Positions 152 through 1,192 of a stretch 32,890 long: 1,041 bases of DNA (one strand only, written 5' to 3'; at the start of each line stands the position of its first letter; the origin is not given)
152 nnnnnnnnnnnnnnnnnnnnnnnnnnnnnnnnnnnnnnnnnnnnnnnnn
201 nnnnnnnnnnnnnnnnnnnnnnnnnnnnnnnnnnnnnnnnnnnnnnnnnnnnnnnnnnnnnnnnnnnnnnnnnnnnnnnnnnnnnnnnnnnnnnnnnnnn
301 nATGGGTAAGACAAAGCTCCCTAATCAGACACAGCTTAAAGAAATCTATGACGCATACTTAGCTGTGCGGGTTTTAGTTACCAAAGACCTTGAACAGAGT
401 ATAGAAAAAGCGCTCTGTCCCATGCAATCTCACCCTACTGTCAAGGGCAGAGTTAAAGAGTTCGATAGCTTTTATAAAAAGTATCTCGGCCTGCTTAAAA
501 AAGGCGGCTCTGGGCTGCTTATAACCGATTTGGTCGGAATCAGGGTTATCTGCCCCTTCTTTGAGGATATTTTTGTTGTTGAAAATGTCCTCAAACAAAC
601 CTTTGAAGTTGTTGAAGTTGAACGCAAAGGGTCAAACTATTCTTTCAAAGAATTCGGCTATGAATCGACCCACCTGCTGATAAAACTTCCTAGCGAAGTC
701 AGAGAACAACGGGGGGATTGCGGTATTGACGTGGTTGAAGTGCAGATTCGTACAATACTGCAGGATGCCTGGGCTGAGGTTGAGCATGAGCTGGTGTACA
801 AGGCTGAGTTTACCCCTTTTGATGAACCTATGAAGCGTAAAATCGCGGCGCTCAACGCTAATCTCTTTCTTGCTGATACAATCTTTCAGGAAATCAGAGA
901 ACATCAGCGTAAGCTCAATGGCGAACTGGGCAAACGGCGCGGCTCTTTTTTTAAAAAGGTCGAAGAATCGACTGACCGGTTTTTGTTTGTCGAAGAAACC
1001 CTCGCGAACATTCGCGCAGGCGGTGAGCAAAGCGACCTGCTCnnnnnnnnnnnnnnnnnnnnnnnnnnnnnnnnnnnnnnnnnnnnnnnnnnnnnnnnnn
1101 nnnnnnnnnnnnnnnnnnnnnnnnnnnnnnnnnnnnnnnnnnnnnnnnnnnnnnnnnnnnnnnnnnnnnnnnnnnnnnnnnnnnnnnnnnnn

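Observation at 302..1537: A small alarmone synthetase domain fused to C-terminal TPR repeats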

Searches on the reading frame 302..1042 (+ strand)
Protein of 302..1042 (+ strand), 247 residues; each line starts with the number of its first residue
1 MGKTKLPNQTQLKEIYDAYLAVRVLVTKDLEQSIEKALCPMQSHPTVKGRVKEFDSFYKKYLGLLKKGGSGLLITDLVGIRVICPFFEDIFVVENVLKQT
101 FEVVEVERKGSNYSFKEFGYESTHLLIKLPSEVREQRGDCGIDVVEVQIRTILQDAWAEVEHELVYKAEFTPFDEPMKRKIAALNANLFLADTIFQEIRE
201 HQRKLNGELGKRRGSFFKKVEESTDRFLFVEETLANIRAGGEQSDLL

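Call 16: search_solved_structures(query=window:302-1042:+, max_evalue=0.01, show_alignments=5)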
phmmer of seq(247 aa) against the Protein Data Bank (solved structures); distinct sequences matched with E-value up to 0.01: 8.
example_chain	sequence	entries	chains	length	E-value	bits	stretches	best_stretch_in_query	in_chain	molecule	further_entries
6fgk_A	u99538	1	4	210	1.1e-15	61.2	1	47-169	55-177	GTP pyrophosphokinase YwaC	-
6ewz_A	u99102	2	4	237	2.1e-15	60.3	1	48-169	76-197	GTP pyrophosphokinase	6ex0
6fgj_A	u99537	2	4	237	2.4e-15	60.1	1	48-168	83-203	GTP pyrophosphokinase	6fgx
3l9d_A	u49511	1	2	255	7.3e-15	58.5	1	46-202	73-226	Putative GTP pyrophosphokinase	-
5f2v_V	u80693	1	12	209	3.9e-13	52.9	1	73-218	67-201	GTP pyrophosphokinase YjbM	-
5ded_D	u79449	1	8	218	4.4e-13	52.7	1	73-218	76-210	GTP pyrophosphokinase YjbM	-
5dec_A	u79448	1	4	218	4.4e-13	52.7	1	73-218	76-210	GTP pyrophosphokinase YjbM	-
2be3_A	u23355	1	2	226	2.5e-09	40.4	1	46-199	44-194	GTP pyrophosphokinase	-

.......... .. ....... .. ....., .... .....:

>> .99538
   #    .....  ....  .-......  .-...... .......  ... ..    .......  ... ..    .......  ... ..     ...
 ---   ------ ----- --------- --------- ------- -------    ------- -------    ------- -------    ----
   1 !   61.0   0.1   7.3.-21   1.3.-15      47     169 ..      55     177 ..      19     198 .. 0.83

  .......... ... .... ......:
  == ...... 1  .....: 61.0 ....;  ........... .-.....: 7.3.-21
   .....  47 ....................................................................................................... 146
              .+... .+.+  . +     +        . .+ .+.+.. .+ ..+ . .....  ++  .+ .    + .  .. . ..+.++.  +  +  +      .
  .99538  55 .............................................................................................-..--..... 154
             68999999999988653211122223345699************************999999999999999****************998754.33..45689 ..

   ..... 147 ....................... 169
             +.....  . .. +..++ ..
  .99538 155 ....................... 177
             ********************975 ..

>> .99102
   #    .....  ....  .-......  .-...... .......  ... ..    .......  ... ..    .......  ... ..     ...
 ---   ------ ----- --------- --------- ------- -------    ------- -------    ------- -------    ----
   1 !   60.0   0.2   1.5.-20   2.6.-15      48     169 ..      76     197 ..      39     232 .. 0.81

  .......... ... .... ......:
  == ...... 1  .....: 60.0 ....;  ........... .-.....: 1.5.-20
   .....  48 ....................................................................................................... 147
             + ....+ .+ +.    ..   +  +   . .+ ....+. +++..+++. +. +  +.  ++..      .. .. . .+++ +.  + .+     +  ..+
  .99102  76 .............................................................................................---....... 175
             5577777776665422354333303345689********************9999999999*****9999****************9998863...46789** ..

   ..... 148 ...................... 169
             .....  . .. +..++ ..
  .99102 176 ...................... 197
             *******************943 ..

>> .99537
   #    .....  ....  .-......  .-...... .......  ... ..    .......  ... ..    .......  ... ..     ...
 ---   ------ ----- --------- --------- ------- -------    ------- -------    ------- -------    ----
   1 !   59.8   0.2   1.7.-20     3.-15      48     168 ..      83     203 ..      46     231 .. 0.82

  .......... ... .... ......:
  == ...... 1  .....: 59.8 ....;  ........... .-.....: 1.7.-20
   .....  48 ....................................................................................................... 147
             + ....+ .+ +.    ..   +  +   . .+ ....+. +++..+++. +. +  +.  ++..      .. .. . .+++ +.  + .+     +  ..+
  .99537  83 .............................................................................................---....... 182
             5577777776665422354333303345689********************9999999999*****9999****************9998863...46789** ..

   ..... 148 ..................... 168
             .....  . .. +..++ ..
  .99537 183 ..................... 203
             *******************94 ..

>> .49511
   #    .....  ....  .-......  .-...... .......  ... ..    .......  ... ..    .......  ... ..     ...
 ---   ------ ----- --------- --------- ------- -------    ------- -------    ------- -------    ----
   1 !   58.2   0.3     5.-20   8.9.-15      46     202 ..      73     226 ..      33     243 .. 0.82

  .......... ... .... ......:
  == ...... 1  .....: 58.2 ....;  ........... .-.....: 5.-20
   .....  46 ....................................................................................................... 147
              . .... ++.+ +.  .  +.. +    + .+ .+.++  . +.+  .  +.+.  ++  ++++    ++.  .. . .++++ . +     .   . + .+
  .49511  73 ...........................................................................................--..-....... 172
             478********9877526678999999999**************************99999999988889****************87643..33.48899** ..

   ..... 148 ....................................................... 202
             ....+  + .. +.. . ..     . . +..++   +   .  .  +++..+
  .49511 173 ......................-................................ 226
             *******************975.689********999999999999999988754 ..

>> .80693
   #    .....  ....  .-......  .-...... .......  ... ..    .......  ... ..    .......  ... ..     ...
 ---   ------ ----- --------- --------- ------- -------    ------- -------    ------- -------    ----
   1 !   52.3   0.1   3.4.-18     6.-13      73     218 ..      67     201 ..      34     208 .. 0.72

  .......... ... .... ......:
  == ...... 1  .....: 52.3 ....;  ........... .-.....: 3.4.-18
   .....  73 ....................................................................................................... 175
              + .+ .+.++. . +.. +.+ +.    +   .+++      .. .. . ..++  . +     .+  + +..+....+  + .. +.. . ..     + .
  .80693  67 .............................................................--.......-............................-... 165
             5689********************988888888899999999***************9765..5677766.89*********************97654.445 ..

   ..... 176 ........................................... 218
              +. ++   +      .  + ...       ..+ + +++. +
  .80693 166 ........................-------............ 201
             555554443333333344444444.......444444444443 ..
